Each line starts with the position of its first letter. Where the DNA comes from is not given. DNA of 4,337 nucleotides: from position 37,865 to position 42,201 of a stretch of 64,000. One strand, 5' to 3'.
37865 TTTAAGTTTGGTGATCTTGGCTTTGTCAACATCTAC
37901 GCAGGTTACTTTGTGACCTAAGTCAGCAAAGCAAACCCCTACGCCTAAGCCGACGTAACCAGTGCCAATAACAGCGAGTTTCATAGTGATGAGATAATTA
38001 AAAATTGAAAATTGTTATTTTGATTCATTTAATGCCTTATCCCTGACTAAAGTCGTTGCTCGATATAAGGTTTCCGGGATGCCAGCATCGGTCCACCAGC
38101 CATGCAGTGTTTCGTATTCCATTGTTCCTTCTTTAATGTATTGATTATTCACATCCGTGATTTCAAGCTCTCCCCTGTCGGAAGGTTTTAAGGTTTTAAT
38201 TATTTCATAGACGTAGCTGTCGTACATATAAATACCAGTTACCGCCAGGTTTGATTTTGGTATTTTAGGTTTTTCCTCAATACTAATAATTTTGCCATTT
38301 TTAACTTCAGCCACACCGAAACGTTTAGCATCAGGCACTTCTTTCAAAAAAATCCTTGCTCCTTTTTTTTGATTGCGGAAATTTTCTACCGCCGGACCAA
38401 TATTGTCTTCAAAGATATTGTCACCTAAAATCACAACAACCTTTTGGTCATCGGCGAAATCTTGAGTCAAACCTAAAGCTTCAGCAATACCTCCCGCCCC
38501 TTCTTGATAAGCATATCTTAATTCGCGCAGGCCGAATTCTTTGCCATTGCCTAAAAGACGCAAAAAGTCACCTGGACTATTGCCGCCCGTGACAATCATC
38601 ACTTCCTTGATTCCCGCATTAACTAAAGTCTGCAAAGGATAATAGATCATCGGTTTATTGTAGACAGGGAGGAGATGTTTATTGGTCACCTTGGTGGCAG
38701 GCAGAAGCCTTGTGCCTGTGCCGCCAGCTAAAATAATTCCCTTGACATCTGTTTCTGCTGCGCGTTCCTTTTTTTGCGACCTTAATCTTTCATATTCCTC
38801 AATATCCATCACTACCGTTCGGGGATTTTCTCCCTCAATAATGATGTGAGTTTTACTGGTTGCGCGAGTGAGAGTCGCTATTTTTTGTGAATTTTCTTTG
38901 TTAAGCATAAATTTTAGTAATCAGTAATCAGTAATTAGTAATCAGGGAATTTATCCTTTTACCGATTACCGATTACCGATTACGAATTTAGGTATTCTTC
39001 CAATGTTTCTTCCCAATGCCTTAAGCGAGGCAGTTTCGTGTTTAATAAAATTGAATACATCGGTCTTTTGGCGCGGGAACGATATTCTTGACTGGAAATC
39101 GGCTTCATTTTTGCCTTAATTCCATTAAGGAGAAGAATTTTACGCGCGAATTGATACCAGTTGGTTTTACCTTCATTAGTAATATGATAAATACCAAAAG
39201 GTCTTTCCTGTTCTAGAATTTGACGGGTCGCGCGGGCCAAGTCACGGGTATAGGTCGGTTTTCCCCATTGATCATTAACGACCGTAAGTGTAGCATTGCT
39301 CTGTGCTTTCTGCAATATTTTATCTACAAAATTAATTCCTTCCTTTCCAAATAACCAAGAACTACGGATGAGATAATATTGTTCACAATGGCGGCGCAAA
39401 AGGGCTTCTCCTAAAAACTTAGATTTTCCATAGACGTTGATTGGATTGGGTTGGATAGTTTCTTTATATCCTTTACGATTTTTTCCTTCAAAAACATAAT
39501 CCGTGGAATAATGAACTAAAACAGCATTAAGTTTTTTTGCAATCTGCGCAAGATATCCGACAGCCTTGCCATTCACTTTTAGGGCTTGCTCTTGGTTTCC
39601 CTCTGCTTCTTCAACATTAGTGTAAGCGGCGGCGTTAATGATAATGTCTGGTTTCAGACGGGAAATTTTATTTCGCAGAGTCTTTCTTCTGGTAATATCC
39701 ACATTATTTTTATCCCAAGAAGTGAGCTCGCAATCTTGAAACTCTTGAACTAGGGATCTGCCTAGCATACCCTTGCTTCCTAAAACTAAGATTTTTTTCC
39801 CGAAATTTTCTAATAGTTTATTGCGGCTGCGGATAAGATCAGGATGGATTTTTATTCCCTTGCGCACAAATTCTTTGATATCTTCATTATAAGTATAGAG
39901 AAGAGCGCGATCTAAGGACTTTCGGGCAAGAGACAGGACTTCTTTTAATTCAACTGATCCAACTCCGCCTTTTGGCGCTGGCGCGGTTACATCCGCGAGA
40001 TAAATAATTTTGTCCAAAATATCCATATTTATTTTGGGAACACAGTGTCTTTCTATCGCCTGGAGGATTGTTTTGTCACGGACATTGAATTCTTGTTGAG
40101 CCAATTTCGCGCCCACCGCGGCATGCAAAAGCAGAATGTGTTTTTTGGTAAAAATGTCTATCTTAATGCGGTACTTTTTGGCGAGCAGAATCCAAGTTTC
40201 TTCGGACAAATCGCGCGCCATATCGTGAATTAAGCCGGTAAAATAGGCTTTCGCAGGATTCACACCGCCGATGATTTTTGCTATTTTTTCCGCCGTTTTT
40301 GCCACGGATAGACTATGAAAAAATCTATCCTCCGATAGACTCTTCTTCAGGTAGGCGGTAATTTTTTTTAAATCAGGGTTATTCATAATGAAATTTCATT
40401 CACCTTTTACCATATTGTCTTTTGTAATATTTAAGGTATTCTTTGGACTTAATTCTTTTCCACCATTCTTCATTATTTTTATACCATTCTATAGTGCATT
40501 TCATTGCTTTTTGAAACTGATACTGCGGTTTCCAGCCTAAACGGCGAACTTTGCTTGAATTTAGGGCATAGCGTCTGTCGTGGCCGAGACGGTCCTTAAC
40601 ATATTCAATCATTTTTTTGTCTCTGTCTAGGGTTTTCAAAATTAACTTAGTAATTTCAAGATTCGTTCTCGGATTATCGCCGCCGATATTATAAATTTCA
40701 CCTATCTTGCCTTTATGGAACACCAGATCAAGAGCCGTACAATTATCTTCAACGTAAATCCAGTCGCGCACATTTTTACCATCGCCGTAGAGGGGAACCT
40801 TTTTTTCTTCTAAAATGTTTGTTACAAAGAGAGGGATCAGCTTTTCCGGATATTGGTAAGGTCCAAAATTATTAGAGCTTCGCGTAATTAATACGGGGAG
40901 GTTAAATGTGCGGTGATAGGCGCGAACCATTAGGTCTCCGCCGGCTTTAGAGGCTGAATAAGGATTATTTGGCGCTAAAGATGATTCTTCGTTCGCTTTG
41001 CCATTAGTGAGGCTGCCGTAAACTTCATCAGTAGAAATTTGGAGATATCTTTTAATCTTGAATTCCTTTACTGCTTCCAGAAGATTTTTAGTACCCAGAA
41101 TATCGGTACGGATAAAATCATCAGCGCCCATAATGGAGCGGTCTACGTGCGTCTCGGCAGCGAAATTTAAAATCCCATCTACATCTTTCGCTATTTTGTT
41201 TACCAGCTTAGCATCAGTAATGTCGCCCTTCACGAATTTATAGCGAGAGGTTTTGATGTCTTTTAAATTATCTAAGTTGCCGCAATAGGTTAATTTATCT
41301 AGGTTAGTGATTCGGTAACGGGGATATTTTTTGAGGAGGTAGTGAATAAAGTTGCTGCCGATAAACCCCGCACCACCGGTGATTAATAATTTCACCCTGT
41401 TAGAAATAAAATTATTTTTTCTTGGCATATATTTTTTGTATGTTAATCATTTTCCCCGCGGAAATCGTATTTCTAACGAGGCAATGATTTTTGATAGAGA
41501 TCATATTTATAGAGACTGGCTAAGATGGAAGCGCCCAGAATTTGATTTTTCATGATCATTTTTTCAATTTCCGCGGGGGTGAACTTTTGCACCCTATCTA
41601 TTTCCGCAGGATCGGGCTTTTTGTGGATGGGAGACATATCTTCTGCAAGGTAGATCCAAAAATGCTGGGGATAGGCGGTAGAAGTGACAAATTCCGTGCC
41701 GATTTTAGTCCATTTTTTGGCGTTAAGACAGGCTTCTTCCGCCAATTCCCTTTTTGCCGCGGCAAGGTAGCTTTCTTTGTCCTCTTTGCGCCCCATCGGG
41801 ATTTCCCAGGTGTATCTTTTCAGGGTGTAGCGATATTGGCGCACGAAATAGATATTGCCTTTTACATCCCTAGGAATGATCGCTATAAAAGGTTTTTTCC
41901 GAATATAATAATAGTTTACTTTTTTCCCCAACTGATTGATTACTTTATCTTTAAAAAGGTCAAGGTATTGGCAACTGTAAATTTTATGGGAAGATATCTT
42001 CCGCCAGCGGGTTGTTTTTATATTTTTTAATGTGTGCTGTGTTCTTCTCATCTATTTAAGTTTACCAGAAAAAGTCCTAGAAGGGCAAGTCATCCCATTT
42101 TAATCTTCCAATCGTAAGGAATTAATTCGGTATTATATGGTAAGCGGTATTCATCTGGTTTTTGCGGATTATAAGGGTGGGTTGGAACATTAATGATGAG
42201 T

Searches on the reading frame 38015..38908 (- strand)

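Call 48: search_protein_families(library=ncbifam, proteins=[window:38015-38908:-], max_evalue=1e-10)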
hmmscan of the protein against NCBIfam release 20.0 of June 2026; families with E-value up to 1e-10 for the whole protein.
window:38015-38908:- (297 aa): 18 families
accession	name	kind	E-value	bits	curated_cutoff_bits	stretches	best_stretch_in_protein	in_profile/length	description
TIGR01207.1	rmlA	equivalog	6.7e-75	251.8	360.65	1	56-289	1-237/286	glucose-1-phosphate thymidylyltransferase RfbA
TIGR01208.1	rmlA_long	equivalog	1.8e-68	231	320.25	1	56-292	1-238/353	glucose-1-phosphate thymidylyltransferase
NF012024.0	PRK15480.1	equivalog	9.5e-62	208.7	588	1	56-287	5-239/292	glucose-1-phosphate thymidylyltransferase RfbA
TIGR03992.1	Arch_glmU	subfamily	7.9e-47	160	292.1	1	56-288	2-227/393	bifunctional sugar-1-phosphate nucleotidylyltransferase/acetyltransferase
NF041313.1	UDPGP_AglF_Halo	equivalog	2.3e-40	138.5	400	1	56-285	2-231/234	UTP--glucose-1-phosphate uridylyltransferase AglF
NF041173.1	Sug_nt_acttase_Thmprot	equivalog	2.1e-30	106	600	1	56-288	2-227/405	bifunctional sugar-1-phosphate nucleotidylyltransferase/acetyltransferase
TIGR01099.1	galU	equivalog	5.9e-30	104.7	326.8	2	130-276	96-253/261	UTP--glucose-1-phosphate uridylyltransferase GalU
NF045761.1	NAMPUrTaseMurU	equivalog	1.5e-21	77.3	250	1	56-284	2-223/226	N-acetylmuramate alpha-1-phosphate uridylyltransferase MurU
NF052502.1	man1P_GTase_Rv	exception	2.8e-21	75.8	440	1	57-288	3-231/352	mannose-1-phosphate guanylyltransferase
NF003670.0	PRK05293.1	equivalog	2.4e-20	72.8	470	1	54-285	4-255/382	glucose-1-phosphate adenylyltransferase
NF009928.0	PRK13389.1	equivalog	3.9e-18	65.6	548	0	56-108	10-62/302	UTP--glucose-1-phosphate uridylyltransferase GalU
TIGR02091.1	glgC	equivalog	2.6e-16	59.6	424.9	0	134-285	94-256/364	glucose-1-phosphate adenylyltransferase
NF007516.0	PRK10122.1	equivalog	4.5e-15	55.6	534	1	53-108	2-57/297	UTP--glucose-1-phosphate uridylyltransferase GalF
TIGR01105.1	galF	equivalog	5.2e-13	48.8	659.2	0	54-108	3-57/297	GalU regulator GalF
TIGR02623.1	G1P_cyt_trans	equivalog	6.1e-13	48.8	300.25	0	56-108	2-54/255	glucose-1-phosphate cytidylyltransferase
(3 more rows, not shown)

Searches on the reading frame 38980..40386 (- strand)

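Call 48: search_protein_families(library=ncbifam, proteins=[window:38980-40386:-], max_evalue=1e-10)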
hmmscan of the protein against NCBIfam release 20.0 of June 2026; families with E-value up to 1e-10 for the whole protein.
window:38980-40386:- (468 aa): 4 families
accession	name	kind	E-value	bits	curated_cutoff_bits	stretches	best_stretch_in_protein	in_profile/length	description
TIGR01214.1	rmlD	equivalog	1.3e-88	296.8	224.05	1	198-467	1-283/285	dTDP-4-dehydrorhamnose reductase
NF007440.0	PRK09987.1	equivalog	2.9e-47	161.4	308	1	199-451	3-270/299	dTDP-4-dehydrorhamnose reductase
TIGR00488.1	TIGR00488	equivalog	2e-32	112.4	70.15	1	13-189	1-172/173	bis(5'-nucleosyl)-tetraphosphatase (symmetrical) YqeK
NF005519.0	PRK07152.1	equivalog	1.9e-30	106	315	1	10-189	186-357/361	nicotinate-nucleotide adenylyltransferase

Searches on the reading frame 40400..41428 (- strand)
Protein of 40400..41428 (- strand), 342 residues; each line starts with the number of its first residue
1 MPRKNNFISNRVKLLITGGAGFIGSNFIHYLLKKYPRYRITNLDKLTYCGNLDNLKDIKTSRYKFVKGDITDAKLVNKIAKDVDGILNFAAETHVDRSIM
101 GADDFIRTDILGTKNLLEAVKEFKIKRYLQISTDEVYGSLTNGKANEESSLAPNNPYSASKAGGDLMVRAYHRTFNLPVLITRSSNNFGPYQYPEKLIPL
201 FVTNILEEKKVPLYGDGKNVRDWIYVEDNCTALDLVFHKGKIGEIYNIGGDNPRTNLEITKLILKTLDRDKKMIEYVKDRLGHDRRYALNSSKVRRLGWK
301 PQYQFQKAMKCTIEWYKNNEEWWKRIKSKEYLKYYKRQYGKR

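Call 48: search_protein_families(library=ncbifam, proteins=[window:40400-41428:-], max_evalue=1e-10)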
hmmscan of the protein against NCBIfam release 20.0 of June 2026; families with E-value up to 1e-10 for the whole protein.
window:40400-41428:- (342 aa): 20 families
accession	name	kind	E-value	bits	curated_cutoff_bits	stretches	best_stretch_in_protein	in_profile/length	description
TIGR01181.1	dTDP_gluc_dehyt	equivalog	3.6e-140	466.6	365.1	1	13-326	1-321/321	dTDP-glucose 4,6-dehydratase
NF007490.0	PRK10084.1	subfamily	6.7e-99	331.3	649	1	12-340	1-358/361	dTDP-glucose 4,6-dehydratase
NF007582.0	PRK10217.1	equivalog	2.6e-91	306.4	698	1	13-331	3-346/355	dTDP-glucose 4,6-dehydratase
TIGR04180.1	EDH_00030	hypoth_equivalog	6.5e-48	163.3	475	1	15-302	2-295/297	NAD-dependent 4,6-dehydratase LegB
TIGR01179.1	galE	equivalog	1.4e-34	119.5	262.3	1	13-320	1-329/332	UDP-glucose 4-epimerase GalE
TIGR02622.1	CDP_4_6_dhtase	equivalog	5.2e-28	98.2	278.45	1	12-319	5-333/352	CDP-glucose 4,6-dehydratase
TIGR02197.1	heptose_epim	equivalog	7.2e-26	91.1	274.6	1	14-278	1-270/316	ADP-glyceromanno-heptose 6-epimerase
NF011728.1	PRK15181.1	equivalog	1.5e-21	76.8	760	1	12-318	16-339/348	Vi polysaccharide biosynthesis UDP-N-acetylglucosaminuronic acid C-4 epimerase TviC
TIGR03466.1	HpnA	hypoth_equivalog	2.6e-19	69.3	367.65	1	13-252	2-232/327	hopanoid-associated sugar epimerase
TIGR01472.1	gmd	equivalog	1.1e-17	64.3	415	1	15-241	4-243/342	GDP-mannose 4,6-dehydratase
NF008872.0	PRK11908.1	equivalog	2e-16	60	294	1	13-278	3-279/349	bifunctional UDP-4-keto-pentose/UDP-xylose synthase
NF007956.0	PRK10675.1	subfamily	4e-16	59.1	394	1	13-162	2-154/338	UDP-glucose 4-epimerase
TIGR03589.1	PseB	equivalog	2.8e-15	56.1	407.75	1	10-136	3-128/324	UDP-N-acetylglucosamine 4,6-dehydratase (inverting)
NF042422.1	oxyalk_red_OleD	equivalog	4.3e-15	55.9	580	1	13-269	2-252/329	2-alkyl-3-oxoalkanoate reductase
NF043036.1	ErythonDh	equivalog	4.9e-15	55.5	325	1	13-173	2-165/321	D-erythronate dehydrogenase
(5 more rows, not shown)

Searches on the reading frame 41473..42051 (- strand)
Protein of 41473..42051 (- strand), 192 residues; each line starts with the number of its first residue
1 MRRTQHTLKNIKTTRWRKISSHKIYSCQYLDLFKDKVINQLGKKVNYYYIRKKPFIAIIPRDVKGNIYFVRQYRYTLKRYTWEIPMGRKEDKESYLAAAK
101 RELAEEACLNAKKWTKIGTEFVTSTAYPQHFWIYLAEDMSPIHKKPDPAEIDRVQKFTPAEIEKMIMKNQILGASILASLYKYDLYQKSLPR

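Call 48: search_protein_families(library=ncbifam, proteins=[window:41473-42051:-], max_evalue=1e-10)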
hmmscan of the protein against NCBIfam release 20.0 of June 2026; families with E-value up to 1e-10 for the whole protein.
window:41473-42051:- (192 aa): 1 family
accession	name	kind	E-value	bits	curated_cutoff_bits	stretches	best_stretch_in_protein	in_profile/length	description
NF008736.0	PRK11762.1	equivalog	5.2e-14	52.2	169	1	50-181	44-175/186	ADP compounds hydrolase NudE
